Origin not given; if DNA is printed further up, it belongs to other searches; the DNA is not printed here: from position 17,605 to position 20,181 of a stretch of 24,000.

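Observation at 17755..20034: SulP transporter closing the carboxysome operon carries an unrecognised extension of about 200 aa beyond its STAS domain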

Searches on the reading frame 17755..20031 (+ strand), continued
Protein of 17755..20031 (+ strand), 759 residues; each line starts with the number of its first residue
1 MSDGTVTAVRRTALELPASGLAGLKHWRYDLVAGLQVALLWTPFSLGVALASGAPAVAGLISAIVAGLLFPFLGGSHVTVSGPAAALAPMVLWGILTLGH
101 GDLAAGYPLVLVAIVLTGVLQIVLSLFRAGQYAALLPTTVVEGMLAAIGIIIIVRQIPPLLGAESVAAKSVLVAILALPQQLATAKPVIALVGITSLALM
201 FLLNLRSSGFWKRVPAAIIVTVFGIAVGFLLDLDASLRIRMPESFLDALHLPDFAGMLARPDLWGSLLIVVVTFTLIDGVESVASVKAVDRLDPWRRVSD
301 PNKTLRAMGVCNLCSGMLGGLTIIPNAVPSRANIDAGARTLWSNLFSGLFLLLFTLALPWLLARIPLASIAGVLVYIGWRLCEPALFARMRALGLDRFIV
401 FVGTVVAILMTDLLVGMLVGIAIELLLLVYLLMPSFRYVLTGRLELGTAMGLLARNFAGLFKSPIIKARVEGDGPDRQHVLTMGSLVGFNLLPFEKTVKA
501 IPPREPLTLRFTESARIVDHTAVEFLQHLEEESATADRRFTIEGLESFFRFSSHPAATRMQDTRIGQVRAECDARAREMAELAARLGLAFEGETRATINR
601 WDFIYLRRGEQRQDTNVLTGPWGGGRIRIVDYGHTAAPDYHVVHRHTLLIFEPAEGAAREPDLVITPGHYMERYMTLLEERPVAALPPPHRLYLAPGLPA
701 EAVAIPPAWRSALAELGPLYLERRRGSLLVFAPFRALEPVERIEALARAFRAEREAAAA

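Call 66: predict_structure(alignment_id=A5)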
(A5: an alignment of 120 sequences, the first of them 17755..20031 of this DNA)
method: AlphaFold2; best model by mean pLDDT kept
length: 759 residues; sequences in the alignment: 120
mean_pLDDT: 88.3   pTM: 0.80
mean pLDDT of the five models: 88.3, 87.1, 85.6, 84.8, 84.0
residues with pLDDT >= 90: 455; 70-90: 261; 50-70: 23; < 50: 20
segments of 3 or more residues with pLDDT < 50: 1-12, 564-571
pLDDT, mean of each block of 10 residues (from residue 1): 40 69 91 93 92 93 96 88 88 94 96 98 95 87 93 94 85 92 95 97 84 85 94 92 91 97 97 94 88 87 95 97 89 88 96 94 94 94 91 92 96 93 92 70 80 86 90 84 91 93 91 83 92 89 84 82 51 78 95 85 84 90 92 71 83 85 88 80 86 88 87 93 93 90 93 84
secondary structure, 60 per line:
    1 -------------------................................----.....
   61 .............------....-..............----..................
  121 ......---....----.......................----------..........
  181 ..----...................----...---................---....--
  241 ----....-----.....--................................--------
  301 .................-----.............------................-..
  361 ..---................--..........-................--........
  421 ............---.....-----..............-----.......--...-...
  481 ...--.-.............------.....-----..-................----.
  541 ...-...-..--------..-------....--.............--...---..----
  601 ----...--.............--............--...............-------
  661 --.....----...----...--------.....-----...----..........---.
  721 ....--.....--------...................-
elements in order (helices of 4 or more, strands of 3 or more residues): H20-51 H56-73 E80-83 H85-98 H103-126 H130-133 H138-160 H171-182 H187-205 H216-231 H245-248 H254-258 H261-292 H301-317 E323-326 H327-335 H342-357 H359-362 H367-381 H384-393 H395-410 H413-432 H436-440 H446-459 E465-471 E478-483 H488-500 E507-511 H520-535 E540-543 H568-571 H574-586 E589-591 E610-622 E625-636 E639-653 E663-667 E679-681 E690-694 H707-716 E720-724 E727-731 H740-758

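Call 70: fold_search(model_id=the predicted structure, library=pdb)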
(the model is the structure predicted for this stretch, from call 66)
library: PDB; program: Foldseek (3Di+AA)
matches with E <= 10: 281; with E <= 0.001: 118
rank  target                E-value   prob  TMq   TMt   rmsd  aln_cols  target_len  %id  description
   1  7v73                  8.0e-18  1.00  0.49  0.61  11.5       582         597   19  Thermostabilized human prestin in complex with chloride (released 2022-08-31)
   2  7v75                  1.0e-17  1.00  0.49  0.60  14.0       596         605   19  Thermostabilized human prestin in complex with salicylate (released 2022-08-31)
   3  5da0_A                1.5e-17  1.00  0.43  0.68  14.1       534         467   22  Structure of the the SLC26 transporter SLC26Dg in complex with a nanobody (released 2015-09-09)
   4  7lgu_A                3.8e-17  1.00  0.50  0.55  12.0       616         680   16  Structure of human prestin in the presence of NaCl (released 2021-08-25)
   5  7lhv_A                5.3e-17  1.00  0.50  0.65  12.2       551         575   18  Structure of Arabidopsis thaliana sulfate transporter AtSULTR4;1 (released 2021-08-11)
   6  7s8x_A                6.0e-17  1.00  0.49  0.55  13.2       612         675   16  Cryo-EM Structure of dolphin Prestin: Sensor Up (compact) state (released 2021-11-03)
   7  9ias_A                6.9e-17  1.00  0.48  0.66  12.4       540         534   20  Sulfate transporter SLC26A11 in nanodiscs with nanobody Nb4 (released 2026-03-04)
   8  6ki1_B                9.7e-17  1.00  0.47  0.88   2.9       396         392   24  The transmembrane domain of a cyanobacterium bicarbonate transporter BicA (released 2019-11-20)
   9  6ki1_A                1.1e-16  1.00  0.46  0.88   3.0       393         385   26  The transmembrane domain of a cyanobacterium bicarbonate transporter BicA (released 2019-11-20)
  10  8sgw_C                1.4e-16  1.00  0.50  0.61  13.1       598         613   16  Pendrin in complex with chloride (released 2024-02-07)
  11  9iar_A                1.8e-16  1.00  0.47  0.63  12.3       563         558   19  Sulfate transporter SLC26A11 in nanodiscs with nanobody Nb11 (released 2026-03-04)
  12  9nnc_B                2.2e-16  1.00  0.48  0.56  12.2       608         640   16  Cryo-EM structure of Serendipita indica sulfate transporter SiSulT in oxlate bound state (released 2026-03-11)
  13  9nnc_A                3.0e-16  1.00  0.48  0.56  12.1       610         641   17  Cryo-EM structure of Serendipita indica sulfate transporter SiSulT in oxlate bound state (released 2026-03-11)
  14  7wk1_A                5.4e-16  1.00  0.49  0.56  13.3       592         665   17  Mouse Pendrin bound chloride in inward state (released 2023-04-12)
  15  8opq_A                1.7e-15  1.00  0.48  0.56  13.5       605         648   16  Structure of Human Solute Carrier 26 family member A6 (SLC26A6) anion transporter in an inward-facing state (released 2023-05-17)
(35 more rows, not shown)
